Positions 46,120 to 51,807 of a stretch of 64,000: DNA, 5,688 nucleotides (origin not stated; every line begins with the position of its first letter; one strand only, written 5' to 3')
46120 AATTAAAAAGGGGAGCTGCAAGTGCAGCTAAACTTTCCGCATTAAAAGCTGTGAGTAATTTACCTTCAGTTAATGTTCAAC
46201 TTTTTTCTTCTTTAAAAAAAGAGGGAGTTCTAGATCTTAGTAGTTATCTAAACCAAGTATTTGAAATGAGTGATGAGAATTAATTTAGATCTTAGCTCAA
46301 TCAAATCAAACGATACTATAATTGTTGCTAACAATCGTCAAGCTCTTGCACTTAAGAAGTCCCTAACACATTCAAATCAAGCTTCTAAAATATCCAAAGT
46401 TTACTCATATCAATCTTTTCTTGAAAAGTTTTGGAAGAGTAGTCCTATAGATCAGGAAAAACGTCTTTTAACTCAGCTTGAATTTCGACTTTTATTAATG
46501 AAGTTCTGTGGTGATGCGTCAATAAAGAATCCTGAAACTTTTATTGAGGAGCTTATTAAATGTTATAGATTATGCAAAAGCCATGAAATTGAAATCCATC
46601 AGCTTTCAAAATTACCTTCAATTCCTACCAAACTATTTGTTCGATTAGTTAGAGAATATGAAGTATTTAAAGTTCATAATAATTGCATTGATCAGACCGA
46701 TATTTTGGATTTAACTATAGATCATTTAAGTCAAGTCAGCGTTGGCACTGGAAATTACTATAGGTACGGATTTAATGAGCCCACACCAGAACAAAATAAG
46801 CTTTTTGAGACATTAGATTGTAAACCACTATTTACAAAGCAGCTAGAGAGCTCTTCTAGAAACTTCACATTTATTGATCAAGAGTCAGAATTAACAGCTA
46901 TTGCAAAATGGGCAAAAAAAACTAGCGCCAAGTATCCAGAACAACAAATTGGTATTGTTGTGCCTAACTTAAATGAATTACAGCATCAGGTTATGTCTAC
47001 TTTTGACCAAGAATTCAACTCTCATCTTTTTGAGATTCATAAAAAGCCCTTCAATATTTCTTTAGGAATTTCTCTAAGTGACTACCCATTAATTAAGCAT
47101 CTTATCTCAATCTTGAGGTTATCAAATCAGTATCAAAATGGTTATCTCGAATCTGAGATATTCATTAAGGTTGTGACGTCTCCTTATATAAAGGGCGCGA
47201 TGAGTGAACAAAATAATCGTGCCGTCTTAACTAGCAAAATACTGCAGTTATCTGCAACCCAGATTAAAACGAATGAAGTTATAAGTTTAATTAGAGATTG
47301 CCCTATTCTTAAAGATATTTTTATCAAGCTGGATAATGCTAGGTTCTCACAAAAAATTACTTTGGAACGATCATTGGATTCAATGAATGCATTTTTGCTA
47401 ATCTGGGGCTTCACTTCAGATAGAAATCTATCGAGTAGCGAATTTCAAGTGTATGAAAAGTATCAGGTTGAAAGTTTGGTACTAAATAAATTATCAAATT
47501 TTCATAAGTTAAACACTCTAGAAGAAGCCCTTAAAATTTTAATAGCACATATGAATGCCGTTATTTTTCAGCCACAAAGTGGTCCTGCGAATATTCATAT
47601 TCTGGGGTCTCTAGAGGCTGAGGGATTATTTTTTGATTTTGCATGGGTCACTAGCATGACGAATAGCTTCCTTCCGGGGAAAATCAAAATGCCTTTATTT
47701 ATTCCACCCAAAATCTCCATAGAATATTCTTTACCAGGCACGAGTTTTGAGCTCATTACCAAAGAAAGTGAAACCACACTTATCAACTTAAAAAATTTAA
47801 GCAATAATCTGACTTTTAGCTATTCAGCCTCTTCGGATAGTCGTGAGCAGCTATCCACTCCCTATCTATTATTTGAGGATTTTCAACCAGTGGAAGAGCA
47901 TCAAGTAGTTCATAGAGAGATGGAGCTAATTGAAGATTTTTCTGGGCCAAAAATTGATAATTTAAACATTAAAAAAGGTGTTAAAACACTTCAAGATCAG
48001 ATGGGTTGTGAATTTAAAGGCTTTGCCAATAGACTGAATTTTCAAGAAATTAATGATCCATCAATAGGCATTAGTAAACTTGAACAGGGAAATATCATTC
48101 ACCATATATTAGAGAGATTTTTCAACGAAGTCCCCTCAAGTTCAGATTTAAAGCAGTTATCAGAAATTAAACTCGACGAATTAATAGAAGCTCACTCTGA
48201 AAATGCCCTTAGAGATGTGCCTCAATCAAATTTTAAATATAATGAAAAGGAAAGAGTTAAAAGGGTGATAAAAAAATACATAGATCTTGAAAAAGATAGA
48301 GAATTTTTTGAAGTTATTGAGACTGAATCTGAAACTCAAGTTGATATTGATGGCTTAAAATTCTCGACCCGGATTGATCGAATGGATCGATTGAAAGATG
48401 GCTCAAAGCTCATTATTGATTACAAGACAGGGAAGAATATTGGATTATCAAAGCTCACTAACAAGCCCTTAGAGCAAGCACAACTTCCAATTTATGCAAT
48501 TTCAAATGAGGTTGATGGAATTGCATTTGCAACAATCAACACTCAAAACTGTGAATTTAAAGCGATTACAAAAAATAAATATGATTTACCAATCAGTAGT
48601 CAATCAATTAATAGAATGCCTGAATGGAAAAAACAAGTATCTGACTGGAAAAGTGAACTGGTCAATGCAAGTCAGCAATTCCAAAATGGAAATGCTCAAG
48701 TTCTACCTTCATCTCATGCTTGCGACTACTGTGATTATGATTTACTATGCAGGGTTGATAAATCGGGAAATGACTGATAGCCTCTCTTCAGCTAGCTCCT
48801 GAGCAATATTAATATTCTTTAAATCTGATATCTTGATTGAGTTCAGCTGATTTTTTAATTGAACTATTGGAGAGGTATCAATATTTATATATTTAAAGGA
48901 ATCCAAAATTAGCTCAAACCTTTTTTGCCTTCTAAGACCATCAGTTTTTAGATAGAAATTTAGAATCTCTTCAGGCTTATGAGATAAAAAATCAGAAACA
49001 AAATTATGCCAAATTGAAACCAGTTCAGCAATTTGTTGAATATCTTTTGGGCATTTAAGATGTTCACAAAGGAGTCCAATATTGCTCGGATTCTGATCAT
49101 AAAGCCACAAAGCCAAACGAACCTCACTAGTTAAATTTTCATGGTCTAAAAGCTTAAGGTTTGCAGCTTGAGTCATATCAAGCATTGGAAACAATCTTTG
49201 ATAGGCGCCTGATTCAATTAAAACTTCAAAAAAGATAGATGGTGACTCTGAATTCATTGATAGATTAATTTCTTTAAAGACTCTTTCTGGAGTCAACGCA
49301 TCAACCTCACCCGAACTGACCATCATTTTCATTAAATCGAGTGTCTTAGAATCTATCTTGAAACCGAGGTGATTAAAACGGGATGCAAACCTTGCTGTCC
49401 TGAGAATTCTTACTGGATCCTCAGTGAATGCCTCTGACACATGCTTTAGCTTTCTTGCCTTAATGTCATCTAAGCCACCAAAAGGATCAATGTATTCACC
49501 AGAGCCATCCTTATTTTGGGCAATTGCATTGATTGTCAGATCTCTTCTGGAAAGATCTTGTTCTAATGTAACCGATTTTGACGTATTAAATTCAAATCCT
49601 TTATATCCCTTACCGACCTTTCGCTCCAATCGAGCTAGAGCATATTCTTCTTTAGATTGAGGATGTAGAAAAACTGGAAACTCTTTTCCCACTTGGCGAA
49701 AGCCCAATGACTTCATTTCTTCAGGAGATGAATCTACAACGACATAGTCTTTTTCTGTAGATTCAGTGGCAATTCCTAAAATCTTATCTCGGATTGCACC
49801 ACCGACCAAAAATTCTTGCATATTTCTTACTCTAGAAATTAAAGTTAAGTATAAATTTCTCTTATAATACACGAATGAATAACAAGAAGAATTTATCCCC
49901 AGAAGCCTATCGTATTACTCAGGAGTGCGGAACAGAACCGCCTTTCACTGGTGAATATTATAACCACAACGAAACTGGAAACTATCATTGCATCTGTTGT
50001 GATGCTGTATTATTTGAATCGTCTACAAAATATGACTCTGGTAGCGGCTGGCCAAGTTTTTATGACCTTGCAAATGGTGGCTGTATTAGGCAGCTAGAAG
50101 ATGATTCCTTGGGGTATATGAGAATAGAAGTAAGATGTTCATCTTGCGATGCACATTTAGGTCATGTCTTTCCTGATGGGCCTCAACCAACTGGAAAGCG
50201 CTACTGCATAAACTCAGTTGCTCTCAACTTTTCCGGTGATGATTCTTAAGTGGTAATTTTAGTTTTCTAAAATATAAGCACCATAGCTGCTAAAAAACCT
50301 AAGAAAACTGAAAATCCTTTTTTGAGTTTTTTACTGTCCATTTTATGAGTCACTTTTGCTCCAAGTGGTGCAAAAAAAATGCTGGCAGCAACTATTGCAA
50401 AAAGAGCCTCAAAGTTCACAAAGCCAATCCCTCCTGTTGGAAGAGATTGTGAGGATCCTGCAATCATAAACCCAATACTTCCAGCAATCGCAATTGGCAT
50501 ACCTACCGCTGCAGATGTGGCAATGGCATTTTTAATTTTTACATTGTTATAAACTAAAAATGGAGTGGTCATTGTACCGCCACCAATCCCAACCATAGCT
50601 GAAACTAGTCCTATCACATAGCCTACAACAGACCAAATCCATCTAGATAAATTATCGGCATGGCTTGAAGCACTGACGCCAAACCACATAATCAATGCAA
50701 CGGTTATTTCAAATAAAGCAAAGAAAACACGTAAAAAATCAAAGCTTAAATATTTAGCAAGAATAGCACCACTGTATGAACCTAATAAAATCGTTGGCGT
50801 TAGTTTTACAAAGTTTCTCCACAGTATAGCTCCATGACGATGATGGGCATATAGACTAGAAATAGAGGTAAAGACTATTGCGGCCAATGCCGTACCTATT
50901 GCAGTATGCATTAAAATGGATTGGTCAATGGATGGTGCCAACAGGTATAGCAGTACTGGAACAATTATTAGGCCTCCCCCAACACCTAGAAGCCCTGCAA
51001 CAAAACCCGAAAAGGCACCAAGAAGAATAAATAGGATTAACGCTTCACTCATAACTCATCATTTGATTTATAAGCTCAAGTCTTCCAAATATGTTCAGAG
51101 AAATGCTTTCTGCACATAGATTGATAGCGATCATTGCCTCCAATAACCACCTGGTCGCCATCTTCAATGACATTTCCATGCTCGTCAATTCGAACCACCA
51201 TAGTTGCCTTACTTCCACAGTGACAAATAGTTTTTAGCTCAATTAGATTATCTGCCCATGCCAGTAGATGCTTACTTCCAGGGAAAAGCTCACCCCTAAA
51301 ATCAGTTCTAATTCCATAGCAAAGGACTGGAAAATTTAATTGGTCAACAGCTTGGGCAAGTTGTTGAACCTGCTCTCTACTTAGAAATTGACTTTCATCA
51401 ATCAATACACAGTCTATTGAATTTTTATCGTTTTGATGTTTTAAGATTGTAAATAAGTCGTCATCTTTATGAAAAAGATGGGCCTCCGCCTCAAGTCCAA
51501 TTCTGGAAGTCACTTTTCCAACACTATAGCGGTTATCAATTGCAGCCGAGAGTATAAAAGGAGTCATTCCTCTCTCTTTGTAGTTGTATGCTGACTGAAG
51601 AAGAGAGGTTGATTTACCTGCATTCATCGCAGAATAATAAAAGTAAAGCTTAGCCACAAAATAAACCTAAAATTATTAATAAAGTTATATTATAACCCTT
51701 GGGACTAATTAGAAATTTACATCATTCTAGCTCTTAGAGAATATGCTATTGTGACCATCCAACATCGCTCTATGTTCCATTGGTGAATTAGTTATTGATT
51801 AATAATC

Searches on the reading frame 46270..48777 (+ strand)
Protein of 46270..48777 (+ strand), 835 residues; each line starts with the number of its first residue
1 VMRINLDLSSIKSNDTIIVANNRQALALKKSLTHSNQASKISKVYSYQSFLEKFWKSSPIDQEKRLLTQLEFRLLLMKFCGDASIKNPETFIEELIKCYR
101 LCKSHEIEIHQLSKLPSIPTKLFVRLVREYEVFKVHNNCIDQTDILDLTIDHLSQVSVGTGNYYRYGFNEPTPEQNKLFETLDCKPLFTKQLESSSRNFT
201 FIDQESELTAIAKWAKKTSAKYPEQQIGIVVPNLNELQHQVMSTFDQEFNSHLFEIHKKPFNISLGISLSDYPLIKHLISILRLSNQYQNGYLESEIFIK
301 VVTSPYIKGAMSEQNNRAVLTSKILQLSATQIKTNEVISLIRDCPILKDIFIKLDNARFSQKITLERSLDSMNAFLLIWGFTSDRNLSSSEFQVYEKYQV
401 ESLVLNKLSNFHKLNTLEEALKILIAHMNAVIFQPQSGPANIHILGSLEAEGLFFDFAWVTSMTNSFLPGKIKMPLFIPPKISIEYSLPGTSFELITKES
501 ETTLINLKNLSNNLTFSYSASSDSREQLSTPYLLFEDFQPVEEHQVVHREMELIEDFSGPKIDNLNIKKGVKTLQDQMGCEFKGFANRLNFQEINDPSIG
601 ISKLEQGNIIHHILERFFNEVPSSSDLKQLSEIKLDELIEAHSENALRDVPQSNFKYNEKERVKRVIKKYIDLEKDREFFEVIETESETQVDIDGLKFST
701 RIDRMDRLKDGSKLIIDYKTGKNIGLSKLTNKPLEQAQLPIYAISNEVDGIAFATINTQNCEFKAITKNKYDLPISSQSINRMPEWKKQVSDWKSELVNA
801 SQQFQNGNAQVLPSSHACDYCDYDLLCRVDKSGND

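Call 3: search_protein_families(library=pfam, proteins=[window:46270-48777:+])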
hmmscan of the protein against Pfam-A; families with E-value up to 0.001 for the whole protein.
window:46270-48777:+ (835 aa): 1 family
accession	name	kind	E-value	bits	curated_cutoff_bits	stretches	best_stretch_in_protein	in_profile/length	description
PF12705.13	PDDEXK_1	-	8.7e-22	78.7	22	1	593-828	27-247/247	PD-(D/E)XK nuclease superfamily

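Call 4: search_protein_families(library=ncbifam, proteins=[window:46270-48777:+])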
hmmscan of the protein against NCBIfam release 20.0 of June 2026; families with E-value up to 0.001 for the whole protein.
window:46270-48777:+ (835 aa): 2 families
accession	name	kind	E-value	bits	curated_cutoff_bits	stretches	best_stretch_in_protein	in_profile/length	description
TIGR03623.1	TIGR03623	subfamily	8.7e-139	464.2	299.6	1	15-829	2-876/876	probable DNA repair protein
TIGR02786.1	addB_alphas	equivalog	4.6e-14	51.5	486.5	1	600-830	784-1021/1024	double-strand break repair protein AddB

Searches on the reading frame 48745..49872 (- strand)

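Call 17: search_protein_families(library=ncbifam, proteins=[window:48745-49872:-], max_evalue=1e-10)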
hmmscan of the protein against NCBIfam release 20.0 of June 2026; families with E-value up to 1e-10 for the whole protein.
window:48745-49872:- (375 aa): 9 families
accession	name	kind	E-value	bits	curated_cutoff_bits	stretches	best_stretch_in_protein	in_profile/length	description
NF008137.0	PRK10885.1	equivalog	8.7e-106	354.1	451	1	18-233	1-212/409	multifunctional CCA addition/repair protein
NF009813.0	PRK13298.1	equivalog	6.2e-96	321.8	606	1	18-234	1-213/417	tRNA CCA-pyrophosphorylase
NF009812.0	PRK13297.1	equivalog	7e-82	275.4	624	1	15-327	9-313/364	tRNA CCA-pyrophosphorylase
NF009811.0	PRK13296.1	equivalog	1.3e-64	218.4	469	1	18-356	1-338/360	CCA tRNA nucleotidyltransferase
NF009814.0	PRK13299.1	equivalog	1.8e-31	109.6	290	1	20-287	23-288/396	CCA tRNA nucleotidyltransferase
TIGR02692.1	tRNA_CCA_actino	equivalog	2.4e-25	89.1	438.8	1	16-235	26-247/466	CCA tRNA nucleotidyltransferase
TIGR01942.1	pcnB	subfamily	1.2e-23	83.6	305.65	1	19-233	31-243/425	polynucleotide adenylyltransferase PcnB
NF041569.1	A-tRNAntase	equivalog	4.3e-14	51.7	1440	1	96-242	560-705/880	A-adding tRNA nucleotidyltransferase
NF008634.1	PRK11623.1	equivalog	1.5e-11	43.6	702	0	19-233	62-285/469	polynucleotide adenylyltransferase PcnB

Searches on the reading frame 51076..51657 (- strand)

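Call 73: search_protein_families(library=ncbifam, proteins=[window:51076-51657:-], max_evalue=1e-15)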
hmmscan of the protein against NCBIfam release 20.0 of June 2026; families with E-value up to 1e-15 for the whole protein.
window:51076-51657:- (193 aa): 5 families
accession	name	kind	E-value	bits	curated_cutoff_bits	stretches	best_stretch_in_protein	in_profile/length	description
NF003300.0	PRK04296.1-5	equivalog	5.8e-93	310.1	195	1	1-191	1-192/194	thymidine kinase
NF003298.0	PRK04296.1-3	equivalog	8.2e-88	293.3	375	1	1-190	1-190/205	thymidine kinase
NF003299.0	PRK04296.1-4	equivalog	1.4e-63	214.2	284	1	1-188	1-186/191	thymidine kinase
NF003297.0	PRK04296.1-2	equivalog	1.2e-46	159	252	1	1-189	1-196/216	thymidine kinase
NF003296.0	PRK04296.1-1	equivalog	1.7e-31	109.8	183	1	10-188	16-189/195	thymidine kinase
